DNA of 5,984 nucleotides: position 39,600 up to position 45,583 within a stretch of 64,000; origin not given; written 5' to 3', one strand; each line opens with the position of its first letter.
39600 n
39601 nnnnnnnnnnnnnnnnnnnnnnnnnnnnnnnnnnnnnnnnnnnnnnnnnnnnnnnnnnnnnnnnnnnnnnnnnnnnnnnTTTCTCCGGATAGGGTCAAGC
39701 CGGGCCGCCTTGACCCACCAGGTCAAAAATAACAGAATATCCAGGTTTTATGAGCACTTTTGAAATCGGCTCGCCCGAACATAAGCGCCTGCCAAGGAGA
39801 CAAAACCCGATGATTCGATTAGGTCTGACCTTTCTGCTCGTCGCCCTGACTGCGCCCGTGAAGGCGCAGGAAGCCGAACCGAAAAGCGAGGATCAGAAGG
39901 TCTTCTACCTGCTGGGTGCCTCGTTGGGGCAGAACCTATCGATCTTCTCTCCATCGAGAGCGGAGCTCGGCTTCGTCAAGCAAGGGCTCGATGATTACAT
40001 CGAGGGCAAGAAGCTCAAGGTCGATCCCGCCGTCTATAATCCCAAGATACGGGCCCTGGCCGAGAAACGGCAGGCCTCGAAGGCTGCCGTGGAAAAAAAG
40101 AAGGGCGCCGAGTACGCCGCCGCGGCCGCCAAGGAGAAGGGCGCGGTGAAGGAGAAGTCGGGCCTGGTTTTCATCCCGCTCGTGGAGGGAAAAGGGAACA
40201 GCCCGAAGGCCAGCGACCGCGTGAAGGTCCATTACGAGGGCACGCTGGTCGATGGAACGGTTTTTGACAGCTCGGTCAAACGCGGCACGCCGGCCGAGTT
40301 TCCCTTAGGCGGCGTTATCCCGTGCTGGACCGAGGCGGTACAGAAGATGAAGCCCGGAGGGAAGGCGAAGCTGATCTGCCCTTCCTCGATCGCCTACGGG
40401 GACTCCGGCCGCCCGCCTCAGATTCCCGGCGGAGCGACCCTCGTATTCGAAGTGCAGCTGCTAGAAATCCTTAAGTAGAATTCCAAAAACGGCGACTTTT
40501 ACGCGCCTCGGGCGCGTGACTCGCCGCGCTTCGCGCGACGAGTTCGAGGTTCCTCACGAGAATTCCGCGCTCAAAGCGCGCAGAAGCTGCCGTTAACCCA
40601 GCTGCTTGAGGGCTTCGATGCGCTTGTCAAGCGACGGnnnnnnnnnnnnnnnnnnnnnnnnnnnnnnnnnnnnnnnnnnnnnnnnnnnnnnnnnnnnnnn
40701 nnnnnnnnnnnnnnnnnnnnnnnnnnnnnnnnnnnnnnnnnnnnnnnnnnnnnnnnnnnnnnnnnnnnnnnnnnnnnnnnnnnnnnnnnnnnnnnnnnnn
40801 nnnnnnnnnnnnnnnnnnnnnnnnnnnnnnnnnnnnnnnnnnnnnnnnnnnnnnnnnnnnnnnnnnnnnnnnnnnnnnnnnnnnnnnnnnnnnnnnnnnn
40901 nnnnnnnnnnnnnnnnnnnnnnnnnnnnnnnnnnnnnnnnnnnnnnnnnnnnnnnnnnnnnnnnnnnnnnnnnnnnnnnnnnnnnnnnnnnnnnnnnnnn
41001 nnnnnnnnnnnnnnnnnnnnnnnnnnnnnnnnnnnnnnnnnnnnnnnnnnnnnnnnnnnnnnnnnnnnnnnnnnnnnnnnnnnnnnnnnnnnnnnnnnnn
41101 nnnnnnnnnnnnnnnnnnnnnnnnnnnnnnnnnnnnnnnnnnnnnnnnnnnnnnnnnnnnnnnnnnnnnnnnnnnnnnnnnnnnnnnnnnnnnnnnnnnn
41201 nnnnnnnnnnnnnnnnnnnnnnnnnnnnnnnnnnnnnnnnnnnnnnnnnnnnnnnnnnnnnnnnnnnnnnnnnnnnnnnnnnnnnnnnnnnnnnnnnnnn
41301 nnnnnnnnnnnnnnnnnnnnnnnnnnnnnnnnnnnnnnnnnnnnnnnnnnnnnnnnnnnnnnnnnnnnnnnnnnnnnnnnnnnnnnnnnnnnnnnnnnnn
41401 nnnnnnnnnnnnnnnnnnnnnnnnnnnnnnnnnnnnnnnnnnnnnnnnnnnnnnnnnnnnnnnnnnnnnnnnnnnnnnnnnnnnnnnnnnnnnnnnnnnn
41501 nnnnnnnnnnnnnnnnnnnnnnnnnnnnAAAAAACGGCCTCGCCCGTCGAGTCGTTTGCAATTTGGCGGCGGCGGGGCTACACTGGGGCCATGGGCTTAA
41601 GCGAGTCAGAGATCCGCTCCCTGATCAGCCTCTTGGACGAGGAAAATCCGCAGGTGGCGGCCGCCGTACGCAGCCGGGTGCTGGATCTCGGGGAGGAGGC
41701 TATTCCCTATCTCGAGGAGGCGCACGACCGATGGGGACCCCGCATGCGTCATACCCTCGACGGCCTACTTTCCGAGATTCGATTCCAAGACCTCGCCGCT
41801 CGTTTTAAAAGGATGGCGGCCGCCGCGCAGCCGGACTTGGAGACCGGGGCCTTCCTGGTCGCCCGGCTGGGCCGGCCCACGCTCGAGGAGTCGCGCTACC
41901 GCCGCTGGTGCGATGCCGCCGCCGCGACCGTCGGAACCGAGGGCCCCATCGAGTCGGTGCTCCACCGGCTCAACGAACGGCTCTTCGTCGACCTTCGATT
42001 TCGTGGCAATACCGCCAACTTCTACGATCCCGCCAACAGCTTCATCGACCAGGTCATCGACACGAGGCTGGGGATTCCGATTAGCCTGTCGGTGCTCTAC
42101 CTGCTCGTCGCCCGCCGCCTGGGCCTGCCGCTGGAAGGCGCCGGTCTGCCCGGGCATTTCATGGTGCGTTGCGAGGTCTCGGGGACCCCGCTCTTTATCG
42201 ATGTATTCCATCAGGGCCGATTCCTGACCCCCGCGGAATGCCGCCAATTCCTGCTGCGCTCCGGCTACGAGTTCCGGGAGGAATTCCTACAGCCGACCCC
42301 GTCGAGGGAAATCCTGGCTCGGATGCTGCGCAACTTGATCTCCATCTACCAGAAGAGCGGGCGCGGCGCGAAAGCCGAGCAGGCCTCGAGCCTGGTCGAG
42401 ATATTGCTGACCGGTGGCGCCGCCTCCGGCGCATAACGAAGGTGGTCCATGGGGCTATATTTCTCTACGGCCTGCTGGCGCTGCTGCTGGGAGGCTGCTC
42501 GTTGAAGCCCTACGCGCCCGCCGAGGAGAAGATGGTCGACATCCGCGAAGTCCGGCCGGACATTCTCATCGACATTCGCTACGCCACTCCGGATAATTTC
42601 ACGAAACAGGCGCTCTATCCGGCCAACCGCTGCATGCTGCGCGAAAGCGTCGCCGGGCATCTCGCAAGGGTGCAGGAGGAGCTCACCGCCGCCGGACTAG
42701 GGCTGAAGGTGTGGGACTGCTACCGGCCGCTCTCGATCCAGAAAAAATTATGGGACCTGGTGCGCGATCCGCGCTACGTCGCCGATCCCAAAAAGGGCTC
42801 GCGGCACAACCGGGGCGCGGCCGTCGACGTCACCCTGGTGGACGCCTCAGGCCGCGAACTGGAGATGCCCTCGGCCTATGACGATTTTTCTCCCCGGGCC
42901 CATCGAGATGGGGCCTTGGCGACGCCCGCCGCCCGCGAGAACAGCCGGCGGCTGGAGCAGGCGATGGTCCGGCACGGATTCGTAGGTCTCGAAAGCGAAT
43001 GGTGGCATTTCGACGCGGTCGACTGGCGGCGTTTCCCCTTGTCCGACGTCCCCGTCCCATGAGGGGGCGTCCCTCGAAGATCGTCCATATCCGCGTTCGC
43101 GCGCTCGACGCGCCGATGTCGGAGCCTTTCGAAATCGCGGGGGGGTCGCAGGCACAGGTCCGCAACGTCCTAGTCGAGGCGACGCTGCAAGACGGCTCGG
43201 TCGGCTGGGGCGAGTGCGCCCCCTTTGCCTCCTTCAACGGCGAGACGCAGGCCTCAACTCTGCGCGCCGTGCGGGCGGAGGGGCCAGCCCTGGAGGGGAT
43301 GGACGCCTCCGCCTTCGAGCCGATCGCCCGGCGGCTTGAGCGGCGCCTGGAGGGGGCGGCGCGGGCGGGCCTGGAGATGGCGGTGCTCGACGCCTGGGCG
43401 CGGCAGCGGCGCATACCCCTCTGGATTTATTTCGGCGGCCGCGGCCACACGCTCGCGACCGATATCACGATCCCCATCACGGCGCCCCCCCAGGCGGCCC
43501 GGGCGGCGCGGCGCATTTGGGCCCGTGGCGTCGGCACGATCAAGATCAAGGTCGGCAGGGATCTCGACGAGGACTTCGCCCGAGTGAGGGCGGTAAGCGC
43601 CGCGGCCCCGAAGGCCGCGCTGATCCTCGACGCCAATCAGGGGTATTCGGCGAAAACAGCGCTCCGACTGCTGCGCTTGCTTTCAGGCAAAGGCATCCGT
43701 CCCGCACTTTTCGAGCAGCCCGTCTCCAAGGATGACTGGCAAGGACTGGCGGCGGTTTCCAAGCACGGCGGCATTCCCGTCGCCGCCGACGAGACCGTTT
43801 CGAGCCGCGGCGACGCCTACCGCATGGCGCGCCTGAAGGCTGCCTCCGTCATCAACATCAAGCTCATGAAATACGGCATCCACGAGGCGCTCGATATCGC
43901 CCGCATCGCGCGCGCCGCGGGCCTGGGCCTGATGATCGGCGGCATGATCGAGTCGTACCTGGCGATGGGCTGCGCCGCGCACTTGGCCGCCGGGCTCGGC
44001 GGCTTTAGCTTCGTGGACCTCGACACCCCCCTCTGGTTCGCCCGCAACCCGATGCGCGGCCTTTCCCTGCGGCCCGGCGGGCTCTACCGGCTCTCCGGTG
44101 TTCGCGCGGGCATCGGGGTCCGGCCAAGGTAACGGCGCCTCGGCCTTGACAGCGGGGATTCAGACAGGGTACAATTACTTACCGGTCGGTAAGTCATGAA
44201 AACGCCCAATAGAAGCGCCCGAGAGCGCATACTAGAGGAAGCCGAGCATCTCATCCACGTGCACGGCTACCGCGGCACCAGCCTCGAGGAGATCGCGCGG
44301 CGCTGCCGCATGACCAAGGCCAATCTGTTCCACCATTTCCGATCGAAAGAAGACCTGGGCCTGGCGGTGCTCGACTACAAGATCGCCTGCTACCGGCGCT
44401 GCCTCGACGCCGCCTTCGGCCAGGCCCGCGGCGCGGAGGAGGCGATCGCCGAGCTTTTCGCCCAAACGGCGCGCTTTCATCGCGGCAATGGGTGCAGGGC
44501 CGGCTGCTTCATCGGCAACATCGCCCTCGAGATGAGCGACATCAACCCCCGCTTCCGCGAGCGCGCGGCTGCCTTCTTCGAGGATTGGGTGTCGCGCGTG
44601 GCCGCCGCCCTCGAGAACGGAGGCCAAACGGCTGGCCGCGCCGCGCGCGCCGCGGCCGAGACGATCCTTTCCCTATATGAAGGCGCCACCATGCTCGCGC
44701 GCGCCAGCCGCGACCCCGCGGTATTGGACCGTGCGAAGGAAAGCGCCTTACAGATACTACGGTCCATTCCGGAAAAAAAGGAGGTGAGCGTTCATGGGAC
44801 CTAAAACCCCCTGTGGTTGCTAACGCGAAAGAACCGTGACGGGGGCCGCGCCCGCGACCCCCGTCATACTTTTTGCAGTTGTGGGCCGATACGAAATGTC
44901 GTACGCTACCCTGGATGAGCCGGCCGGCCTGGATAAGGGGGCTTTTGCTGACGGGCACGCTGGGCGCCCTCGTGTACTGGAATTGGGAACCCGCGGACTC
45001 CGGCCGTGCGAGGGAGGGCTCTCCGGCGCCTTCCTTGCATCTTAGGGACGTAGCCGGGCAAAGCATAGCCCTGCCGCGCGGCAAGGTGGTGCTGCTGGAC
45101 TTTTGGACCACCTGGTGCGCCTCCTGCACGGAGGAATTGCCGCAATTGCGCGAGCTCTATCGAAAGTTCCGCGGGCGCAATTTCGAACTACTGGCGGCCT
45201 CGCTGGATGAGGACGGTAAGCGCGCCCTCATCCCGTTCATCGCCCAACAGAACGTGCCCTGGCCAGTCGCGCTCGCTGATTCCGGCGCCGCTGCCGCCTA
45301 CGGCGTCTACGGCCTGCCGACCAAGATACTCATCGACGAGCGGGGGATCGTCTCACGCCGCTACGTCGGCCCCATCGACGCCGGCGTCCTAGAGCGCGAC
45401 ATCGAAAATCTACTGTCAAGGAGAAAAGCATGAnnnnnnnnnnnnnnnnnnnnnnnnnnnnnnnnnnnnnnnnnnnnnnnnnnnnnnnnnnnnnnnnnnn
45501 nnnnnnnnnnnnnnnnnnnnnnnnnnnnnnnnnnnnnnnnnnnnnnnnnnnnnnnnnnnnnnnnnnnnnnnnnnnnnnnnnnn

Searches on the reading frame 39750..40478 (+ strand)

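Call 68: search_protein_families(library=pfam, proteins=[window:39750-40478:+], max_evalue=0.000001)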
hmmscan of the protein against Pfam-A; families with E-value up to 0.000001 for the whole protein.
window:39750-40478:+ (242 aa): 2 families
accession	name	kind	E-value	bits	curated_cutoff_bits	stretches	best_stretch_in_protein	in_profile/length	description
PF00254.34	FKBP_C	-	2.6e-31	108.2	21.1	1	151-238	4-94/94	FKBP-type peptidyl-prolyl cis-trans isomerase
PF01346.23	FKBP_N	-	9.1e-09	36.5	22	1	49-140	2-94/97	Domain amino terminal to FKBP-type peptidyl-prolyl isomerase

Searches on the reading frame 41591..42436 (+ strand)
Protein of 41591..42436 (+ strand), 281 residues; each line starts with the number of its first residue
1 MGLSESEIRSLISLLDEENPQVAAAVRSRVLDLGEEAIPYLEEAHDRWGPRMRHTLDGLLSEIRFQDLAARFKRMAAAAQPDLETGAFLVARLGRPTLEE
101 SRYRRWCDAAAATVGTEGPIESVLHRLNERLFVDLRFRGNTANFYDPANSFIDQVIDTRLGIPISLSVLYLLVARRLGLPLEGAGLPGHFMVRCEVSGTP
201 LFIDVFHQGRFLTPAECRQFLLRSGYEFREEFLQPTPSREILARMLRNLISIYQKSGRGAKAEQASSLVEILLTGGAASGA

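Call 69: search_protein_families(library=pfam, proteins=[window:41591-42436:+], max_evalue=0.000001)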
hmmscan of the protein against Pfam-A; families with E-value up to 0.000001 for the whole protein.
window:41591-42436:+ (281 aa): 1 family
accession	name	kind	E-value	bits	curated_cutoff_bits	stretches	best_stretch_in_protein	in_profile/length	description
PF13369.12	Transglut_core2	-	1.1e-45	155.3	23.5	1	108-247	12-155/155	Transglutaminase-like superfamily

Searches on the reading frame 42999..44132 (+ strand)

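Call 69: search_protein_families(library=pfam, proteins=[window:42999-44132:+], max_evalue=0.000001)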
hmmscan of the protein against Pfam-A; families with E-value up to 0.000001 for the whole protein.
window:42999-44132:+ (377 aa): 2 families
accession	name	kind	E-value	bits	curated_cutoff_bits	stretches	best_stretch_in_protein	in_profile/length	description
PF13378.12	MR_MLE_C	-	9.8e-43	146.8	29.4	1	166-375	2-214/219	Enolase C-terminal domain-like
PF02746.21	MR_MLE_N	-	1.3e-10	42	22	1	37-142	9-113/117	Mandelate racemase / muconate lactonizing enzyme, N-terminal domain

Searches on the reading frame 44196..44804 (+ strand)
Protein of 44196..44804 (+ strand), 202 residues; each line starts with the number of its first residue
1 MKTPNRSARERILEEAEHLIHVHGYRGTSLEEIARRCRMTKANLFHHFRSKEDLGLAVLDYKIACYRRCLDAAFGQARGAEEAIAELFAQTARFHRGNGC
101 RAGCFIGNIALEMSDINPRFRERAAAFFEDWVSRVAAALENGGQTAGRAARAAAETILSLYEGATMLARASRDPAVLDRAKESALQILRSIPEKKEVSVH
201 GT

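Call 69: search_protein_families(library=pfam, proteins=[window:44196-44804:+], max_evalue=0.000001)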
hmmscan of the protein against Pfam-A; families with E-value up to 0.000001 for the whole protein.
window:44196-44804:+ (202 aa): 3 families
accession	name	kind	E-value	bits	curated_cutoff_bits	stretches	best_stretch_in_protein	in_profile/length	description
PF21993.1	TetR_C_13_2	-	2.3e-22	79.7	27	1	82-182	3-102/103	Transcriptional regulator LmrA/YxaF-like, C-terminal domain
PF00440.29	TetR_N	-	3.8e-15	55.8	24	1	12-57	1-46/47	Bacterial regulatory proteins, tetR family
PF16925.10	TetR_C_13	-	9.7e-15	55.3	27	1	82-182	3-107/109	Tetracyclin repressor-like, C-terminal domain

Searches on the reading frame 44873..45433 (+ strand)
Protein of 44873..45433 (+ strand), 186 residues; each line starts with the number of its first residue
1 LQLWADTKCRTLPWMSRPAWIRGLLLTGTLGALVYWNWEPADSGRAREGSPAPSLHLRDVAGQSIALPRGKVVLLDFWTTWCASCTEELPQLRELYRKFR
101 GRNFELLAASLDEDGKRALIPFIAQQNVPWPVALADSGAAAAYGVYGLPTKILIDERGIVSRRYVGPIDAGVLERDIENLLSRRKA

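Call 69: search_protein_families(library=pfam, proteins=[window:44873-45433:+], max_evalue=0.000001)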
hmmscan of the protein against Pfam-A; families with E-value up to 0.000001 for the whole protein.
window:44873-45433:+ (186 aa): 4 families
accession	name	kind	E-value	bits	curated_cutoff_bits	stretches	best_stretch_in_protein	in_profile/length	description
PF00578.27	AhpC-TSA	-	2.4e-18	66.7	26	1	49-161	2-122/124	AhpC/TSA family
PF08534.16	Redoxin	-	6.4e-17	62.2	26.6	1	48-180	2-147/148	Redoxin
PF13905.12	Thioredoxin_8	-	1.3e-11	45.1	27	1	70-159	1-93/94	Thioredoxin-like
PF00085.26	Thioredoxin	-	7.6e-07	29.5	23.5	0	71-113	19-60/103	Thioredoxin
